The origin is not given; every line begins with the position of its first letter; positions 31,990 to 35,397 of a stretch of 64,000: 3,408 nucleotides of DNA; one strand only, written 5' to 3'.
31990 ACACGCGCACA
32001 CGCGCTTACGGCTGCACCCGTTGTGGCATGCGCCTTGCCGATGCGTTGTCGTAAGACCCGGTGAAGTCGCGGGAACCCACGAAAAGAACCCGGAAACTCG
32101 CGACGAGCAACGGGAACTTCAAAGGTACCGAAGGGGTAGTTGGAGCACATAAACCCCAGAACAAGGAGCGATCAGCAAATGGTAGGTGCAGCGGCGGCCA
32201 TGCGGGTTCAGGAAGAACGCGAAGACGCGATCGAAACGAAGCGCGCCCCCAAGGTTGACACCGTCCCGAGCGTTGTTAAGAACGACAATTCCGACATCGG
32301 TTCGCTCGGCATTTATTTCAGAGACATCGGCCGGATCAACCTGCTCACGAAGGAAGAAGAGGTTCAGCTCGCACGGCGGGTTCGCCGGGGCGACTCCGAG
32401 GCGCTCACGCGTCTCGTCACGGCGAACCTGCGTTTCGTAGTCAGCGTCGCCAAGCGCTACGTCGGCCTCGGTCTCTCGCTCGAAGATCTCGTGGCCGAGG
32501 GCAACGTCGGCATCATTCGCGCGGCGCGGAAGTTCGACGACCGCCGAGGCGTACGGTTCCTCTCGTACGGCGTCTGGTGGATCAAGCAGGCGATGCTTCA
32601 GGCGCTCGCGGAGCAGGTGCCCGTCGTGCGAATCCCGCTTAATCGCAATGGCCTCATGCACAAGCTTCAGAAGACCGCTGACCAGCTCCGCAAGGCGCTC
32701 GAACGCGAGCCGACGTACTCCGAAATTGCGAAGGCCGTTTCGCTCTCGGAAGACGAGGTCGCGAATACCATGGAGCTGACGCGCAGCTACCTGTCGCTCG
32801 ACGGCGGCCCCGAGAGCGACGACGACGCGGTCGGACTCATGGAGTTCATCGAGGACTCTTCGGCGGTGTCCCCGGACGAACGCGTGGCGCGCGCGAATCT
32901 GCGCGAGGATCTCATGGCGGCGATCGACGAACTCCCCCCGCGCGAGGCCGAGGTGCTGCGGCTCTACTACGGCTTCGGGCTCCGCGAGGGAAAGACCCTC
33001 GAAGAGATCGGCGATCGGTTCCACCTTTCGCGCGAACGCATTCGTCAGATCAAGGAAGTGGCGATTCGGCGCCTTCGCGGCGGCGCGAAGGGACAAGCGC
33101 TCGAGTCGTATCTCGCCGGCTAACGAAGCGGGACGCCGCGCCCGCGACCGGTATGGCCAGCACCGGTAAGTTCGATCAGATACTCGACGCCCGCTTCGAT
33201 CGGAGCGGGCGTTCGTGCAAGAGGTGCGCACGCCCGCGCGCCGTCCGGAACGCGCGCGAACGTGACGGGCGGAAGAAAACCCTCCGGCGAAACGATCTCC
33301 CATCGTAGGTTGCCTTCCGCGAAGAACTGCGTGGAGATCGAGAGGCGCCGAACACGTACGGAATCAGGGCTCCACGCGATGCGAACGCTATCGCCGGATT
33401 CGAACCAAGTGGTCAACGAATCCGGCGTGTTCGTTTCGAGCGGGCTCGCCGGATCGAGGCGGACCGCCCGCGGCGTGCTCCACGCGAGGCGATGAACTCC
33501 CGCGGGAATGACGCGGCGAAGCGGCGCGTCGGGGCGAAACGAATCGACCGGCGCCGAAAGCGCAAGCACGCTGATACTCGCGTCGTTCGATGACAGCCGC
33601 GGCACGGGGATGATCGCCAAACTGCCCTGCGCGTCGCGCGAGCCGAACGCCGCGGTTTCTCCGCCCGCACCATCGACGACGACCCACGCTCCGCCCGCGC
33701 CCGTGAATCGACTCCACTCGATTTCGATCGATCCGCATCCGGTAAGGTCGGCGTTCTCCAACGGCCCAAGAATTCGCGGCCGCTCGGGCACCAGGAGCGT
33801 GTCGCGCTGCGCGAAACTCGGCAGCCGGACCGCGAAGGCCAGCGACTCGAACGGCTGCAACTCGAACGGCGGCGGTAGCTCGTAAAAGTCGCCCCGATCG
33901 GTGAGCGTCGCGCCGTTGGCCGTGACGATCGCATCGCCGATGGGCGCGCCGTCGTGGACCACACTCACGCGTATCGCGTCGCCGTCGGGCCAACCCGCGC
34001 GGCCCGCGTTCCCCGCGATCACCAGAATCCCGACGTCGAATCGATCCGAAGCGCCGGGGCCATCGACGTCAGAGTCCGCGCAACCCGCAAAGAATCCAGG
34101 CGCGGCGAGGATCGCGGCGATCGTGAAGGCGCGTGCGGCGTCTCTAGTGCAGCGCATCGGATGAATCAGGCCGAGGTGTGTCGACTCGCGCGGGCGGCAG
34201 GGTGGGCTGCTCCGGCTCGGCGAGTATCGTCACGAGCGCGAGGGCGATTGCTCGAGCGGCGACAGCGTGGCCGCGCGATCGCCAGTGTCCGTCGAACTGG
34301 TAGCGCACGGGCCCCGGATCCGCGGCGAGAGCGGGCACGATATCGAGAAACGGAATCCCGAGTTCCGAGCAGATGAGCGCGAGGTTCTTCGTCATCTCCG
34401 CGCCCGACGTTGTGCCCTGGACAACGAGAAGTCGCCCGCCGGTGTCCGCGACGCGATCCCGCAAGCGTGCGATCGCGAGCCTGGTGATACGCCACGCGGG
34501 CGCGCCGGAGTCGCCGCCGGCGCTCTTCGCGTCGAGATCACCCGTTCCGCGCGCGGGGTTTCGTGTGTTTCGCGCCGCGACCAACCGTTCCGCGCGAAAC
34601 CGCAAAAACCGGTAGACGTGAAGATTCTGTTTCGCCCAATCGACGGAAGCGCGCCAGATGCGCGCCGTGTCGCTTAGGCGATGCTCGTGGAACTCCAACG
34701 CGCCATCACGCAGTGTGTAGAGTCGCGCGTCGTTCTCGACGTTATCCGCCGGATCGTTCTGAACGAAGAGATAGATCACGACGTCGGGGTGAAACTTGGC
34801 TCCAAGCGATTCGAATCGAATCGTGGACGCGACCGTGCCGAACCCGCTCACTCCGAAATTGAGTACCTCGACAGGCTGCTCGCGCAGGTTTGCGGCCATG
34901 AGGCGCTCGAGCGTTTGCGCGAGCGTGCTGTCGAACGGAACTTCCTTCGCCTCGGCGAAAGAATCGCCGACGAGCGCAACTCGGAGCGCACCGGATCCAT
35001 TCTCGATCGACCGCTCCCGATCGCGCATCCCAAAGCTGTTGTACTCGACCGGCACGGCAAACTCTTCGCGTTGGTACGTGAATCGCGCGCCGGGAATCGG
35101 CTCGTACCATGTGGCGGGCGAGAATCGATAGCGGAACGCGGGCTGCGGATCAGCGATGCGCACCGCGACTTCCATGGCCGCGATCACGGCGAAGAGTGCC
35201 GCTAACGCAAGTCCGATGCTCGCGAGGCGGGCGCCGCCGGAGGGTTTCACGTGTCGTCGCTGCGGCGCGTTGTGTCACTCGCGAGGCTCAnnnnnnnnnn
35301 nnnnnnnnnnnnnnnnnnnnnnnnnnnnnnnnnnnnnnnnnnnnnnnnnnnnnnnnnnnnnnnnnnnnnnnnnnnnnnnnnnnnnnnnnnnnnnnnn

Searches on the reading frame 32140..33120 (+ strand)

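Call 43: search_protein_families(library=ncbifam, proteins=[window:32140-33120:+], max_evalue=1e-30)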
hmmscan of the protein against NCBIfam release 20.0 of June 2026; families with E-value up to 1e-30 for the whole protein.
window:32140-33120:+ (327 aa): 25 families
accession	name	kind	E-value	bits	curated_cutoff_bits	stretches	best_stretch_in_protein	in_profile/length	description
NF004208.0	PRK05658.1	equivalog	1.4e-75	255.6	555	1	87-325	392-629/631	RNA polymerase sigma factor RpoD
NF006666.0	PRK09210.1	equivalog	3.8e-74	250.2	572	1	42-325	91-369/370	RNA polymerase sigma factor RpoD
TIGR02997.1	Sig70-cyanoRpoD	subfamily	1.3e-69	234.7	384.5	1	87-313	74-298/298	RNA polymerase sigma factor, RpoD/SigA family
TIGR02394.1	rpoS_proteo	equivalog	9.2e-67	225.5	378.7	1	50-314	9-272/285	RNA polymerase sigma factor RpoS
NF041931.2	MzaA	equivalog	1.3e-65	222.6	800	1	87-325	475-714/726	MZA anti-phage system associated sigma-70 family RNA polymerase sigma factor MzaA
NF005643.0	PRK07406.1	equivalog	5.4e-65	220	500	1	87-325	160-396/397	RNA polymerase sigma factor RpoD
TIGR02393.1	RpoD_Cterm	equivalog_domain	3.2e-64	216.8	354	1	90-325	3-237/238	RNA polymerase sigma factor RpoD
NF005920.0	PRK07921.1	subfamily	1.3e-63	215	464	1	85-324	88-326/328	RNA polymerase sigma factor SigB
NF004207.0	PRK05657.1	equivalog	1.6e-62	211.8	394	1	21-322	25-323/329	RNA polymerase sigma factor RpoS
NF004561.0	PRK05901.1-3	equivalog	1e-61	209.7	582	1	88-325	300-536/537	RNA polymerase sigma factor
NF004560.0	PRK05901.1-1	equivalog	1.3e-58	199.4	711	1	86-325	277-515/516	RNA polymerase sigma factor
NF005642.0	PRK07405.1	subfamily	3.6e-56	190.7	524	1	87-326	82-317/318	RNA polymerase sigma factor SigD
NF005785.0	PRK07598.1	equivalog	1.2e-52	179.1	554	1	87-325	175-411/415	RNA polymerase sigma factor SigC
NF004615.0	PRK05949.1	subfamily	5e-52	176.8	530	1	76-314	81-316/327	RNA polymerase sigma factor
NF004562.0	PRK05901.1-4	equivalog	1.4e-49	169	779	1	87-325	316-553/571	RNA polymerase sigma factor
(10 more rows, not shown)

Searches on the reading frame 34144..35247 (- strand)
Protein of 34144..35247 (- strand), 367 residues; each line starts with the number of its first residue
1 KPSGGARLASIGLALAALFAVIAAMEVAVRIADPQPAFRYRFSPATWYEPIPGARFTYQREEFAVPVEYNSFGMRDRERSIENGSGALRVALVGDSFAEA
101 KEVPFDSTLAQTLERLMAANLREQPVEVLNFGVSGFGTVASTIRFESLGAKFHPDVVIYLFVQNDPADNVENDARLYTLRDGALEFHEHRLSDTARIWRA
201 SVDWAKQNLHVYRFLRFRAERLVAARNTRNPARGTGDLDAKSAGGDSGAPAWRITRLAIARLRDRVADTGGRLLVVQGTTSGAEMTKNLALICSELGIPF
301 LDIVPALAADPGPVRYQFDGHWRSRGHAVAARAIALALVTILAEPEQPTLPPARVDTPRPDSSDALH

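Call 44: search_protein_families(library=pfam, proteins=[window:34144-35247:-], max_evalue=0.00001)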
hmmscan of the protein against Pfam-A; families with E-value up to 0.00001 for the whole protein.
window:34144-35247:- (367 aa): 2 families
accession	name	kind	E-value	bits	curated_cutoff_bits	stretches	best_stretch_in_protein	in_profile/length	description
PF16822.11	ALGX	-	1.6e-07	31.7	26.5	0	293-340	82-132/268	SGNH hydrolase-like domain, acetyltransferase AlgX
PF13472.12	Lipase_GDSL_2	-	1.7e-07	32.4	32.9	0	93-328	2-177/178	GDSL-like Lipase/Acylhydrolase family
